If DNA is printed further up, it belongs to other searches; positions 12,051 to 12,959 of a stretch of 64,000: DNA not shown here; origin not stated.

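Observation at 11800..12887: AT-rich islet: HEPN-motif gene translationally coupled to a decayed N6-adenine methyltransferase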

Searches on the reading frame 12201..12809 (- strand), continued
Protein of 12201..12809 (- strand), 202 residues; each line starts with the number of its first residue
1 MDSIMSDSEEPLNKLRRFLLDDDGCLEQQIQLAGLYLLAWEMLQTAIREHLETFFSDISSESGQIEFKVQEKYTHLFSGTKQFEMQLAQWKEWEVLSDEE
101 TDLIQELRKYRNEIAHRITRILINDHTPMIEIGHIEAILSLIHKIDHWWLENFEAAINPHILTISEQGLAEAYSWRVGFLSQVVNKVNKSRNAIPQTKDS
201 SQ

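Call 92: search_protein_families(library=pfam, proteins=[L073:734-1744:+, L087:6621-7793:+, L087:7793-9229:+, L087:5311-5928:+, L087:3009-4559:+, L101:4457-5971:+, L101:6624-7100:+, L044:4435-5304:+, L040:2932-3213:+, L078:2037-3989:+], max_evalue=0.001)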
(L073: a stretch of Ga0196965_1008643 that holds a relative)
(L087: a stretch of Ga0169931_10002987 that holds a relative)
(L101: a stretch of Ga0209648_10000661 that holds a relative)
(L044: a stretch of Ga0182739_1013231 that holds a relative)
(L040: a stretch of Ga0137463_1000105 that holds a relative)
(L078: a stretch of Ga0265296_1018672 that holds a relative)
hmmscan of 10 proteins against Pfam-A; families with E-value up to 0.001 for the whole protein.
L073:734-1744:+ (337 aa): 2 families
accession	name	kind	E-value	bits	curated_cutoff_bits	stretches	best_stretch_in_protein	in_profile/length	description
PF01137.26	RTC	-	3.1e-81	272.2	27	1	9-324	2-221/221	RNA 3'-terminal phosphate cyclase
PF05189.18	RTC_insert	-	7.3e-13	49.2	23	1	181-272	2-101/102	RNA 3'-terminal phosphate cyclase (RTC), insert domain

L087:6621-7793:+ (391 aa): 2 families
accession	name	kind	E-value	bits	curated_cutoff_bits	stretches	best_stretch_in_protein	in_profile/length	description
PF01137.26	RTC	-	9.7e-80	267.3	27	1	9-372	2-220/221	RNA 3'-terminal phosphate cyclase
PF05189.18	RTC_insert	-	1.7e-09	38.4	23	1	238-317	11-97/102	RNA 3'-terminal phosphate cyclase (RTC), insert domain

L087:7793-9229:+ (479 aa): 1 family
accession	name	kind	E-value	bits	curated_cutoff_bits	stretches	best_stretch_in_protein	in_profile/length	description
PF01139.22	RtcB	-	2.4e-84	284.5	27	2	194-468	134-423/426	tRNA-splicing ligase RtcB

L087:5311-5928:+ (206 aa): 0 families

L087:3009-4559:+ (517 aa): 3 families
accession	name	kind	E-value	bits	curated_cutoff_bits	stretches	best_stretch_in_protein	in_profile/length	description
PF25045.1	vWA_Ro60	-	4.3e-16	59.7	27.7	1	325-499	1-165/165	Ro60 vWA domain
PF05731.17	TROVE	-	1.2e-07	31.8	23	1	250-295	310-353/442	TROVE domain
PF05762.20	VWA_CoxE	-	0.0001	22.3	26.4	0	325-449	58-174/222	VWA domain containing CoxE-like protein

L101:4457-5971:+ (505 aa): 1 family
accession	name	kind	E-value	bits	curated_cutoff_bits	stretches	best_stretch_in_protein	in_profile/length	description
PF10137.14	CAP12-PCTIR_TIR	-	2.2e-35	121.7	24.7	1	331-449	1-118/119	CAP12/Pycsar effector protein, TIR domain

L101:6624-7100:+ (159 aa): 0 families

L044:4435-5304:+ (290 aa): 0 families

L040:2932-3213:+ (94 aa): 0 families

L078:2037-3989:+ (651 aa): 4 families
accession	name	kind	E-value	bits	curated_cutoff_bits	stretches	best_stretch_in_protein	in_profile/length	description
PF00005.33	ABC_tran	-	4.7e-31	108.6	25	1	33-177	3-136/137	ABC transporter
PF13304.12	AAA_21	-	4.9e-11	43.7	27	1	144-204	232-295/304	AAA domain, putative AbiEii toxin, Type IV TA system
PF00501.34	AMP-binding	-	2.1e-10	40.4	29.9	1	357-559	162-374/384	AMP-binding enzyme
PF14535.12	AMP-binding_C_2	-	7e-10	39.5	25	1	610-650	2-41/96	AMP-binding enzyme C-terminal domain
